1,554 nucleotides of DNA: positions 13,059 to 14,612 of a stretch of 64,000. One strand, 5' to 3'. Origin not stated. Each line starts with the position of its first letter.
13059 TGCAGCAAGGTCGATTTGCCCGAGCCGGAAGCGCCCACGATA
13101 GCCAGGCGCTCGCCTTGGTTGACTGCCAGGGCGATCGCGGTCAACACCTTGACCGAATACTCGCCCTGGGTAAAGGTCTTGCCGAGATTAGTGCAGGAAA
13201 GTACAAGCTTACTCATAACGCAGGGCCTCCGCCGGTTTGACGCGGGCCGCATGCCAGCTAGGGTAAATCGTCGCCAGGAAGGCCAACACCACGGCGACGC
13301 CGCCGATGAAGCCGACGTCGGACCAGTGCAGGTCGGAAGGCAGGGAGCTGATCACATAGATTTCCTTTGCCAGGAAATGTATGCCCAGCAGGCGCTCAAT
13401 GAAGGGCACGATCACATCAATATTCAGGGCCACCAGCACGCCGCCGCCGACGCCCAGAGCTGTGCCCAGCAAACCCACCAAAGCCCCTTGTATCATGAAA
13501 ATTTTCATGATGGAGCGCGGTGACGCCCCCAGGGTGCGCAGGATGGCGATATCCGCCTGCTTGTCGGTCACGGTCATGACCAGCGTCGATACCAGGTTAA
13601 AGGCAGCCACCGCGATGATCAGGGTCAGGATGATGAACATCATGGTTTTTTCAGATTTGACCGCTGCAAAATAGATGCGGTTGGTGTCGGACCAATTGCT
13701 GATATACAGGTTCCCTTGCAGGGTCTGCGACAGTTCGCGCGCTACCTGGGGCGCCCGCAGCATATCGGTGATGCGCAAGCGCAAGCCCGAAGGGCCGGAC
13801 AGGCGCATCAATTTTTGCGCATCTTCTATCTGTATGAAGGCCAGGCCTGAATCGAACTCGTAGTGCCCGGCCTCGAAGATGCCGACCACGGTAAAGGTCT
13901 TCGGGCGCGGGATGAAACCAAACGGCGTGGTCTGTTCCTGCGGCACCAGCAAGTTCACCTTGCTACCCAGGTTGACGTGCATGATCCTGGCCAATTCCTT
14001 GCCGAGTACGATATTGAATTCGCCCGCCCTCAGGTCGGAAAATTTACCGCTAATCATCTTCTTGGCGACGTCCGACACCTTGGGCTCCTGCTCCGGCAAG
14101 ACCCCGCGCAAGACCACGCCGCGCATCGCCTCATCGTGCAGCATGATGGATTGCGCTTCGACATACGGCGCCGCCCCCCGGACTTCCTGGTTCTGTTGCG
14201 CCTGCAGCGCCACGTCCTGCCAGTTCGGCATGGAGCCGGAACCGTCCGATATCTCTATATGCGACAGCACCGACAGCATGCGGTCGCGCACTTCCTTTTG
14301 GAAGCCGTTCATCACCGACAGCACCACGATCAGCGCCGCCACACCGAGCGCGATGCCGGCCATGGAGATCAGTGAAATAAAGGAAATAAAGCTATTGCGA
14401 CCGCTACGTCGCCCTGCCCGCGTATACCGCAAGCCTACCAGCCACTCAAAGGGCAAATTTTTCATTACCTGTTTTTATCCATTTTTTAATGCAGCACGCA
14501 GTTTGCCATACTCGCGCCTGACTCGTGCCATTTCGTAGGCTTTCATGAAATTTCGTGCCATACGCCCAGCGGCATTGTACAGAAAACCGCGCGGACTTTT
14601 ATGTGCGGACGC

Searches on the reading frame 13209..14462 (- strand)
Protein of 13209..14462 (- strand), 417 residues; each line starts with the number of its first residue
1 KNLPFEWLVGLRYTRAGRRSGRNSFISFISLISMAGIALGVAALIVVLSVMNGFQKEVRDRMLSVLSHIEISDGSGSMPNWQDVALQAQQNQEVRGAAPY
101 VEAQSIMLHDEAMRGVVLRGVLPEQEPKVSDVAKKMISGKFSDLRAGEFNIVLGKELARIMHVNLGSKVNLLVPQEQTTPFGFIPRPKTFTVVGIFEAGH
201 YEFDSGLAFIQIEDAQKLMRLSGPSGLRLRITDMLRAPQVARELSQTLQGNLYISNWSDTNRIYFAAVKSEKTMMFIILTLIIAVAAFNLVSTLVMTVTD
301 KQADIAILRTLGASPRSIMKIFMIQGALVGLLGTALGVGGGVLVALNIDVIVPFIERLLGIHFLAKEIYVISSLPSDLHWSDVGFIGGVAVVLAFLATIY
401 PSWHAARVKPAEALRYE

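Call 68: find_homologous_proteins(query=window:13209-14462:-, max_evalue=1e-20)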
Query window:13209-14462:- (417 aa): 8000 proteins with E <= 1e-20 among 8000 candidates; the best 120 are listed.
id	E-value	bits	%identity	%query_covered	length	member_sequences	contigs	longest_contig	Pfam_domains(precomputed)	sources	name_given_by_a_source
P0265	9.5e-254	859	95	100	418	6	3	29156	PF02687.28,PF12704.15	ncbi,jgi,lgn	ncbi:MAG: lipoprotein-releasing ABC transporter permease subunit [Pseudomonadota bacterium]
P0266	7.1e-251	850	94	100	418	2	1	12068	PF02687.28,PF12704.15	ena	-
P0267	1.5e-230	783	86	100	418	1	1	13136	PF02687.28,PF12704.15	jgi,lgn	-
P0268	5.1e-206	702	78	100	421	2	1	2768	PF02687.28,PF12704.15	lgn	-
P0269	1.6e-205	701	78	100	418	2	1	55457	PF02687.28,PF12704.15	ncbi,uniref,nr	ncbi:MAG: lipoprotein-releasing ABC transporter permease subunit [Undibacterium sp.]|uniref:lipoprot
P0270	7.7e-205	698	80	100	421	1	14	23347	PF02687.28,PF12704.15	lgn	-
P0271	1.2e-204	698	80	100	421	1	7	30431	PF02687.28,PF12704.15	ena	-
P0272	2.3e-204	697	76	100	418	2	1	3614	PF02687.28,PF12704.15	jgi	jgi:lipoprotein-releasing system permease protein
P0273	2.7e-204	697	76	100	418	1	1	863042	PF02687.28,PF12704.15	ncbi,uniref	ncbi:lipoprotein-releasing ABC transporter permease subunit [Undibacterium sp. Rencai35W]|uniref:lip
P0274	3.7e-204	696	76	100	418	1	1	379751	PF02687.28,PF12704.15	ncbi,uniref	ncbi:lipoprotein-releasing ABC transporter permease subunit [Undibacterium sp. RuTC16W]|uniref:lipop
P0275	4.9e-204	696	80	100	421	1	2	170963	PF02687.28,PF12704.15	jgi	-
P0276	5.0e-204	696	76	100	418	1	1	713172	PF02687.28,PF12704.15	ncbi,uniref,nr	ncbi:lipoprotein-releasing ABC transporter permease subunit [Undibacterium sp. Jales W-56]|uniref:li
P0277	5.1e-204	696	80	100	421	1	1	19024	PF02687.28,PF12704.15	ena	-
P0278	5.1e-204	696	75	100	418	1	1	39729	PF02687.28,PF12704.15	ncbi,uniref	ncbi:lipoprotein-releasing ABC transporter permease subunit [Undibacterium sp. Xuan67W]|uniref:lipop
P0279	8.1e-204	695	79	100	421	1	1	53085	PF02687.28,PF12704.15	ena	-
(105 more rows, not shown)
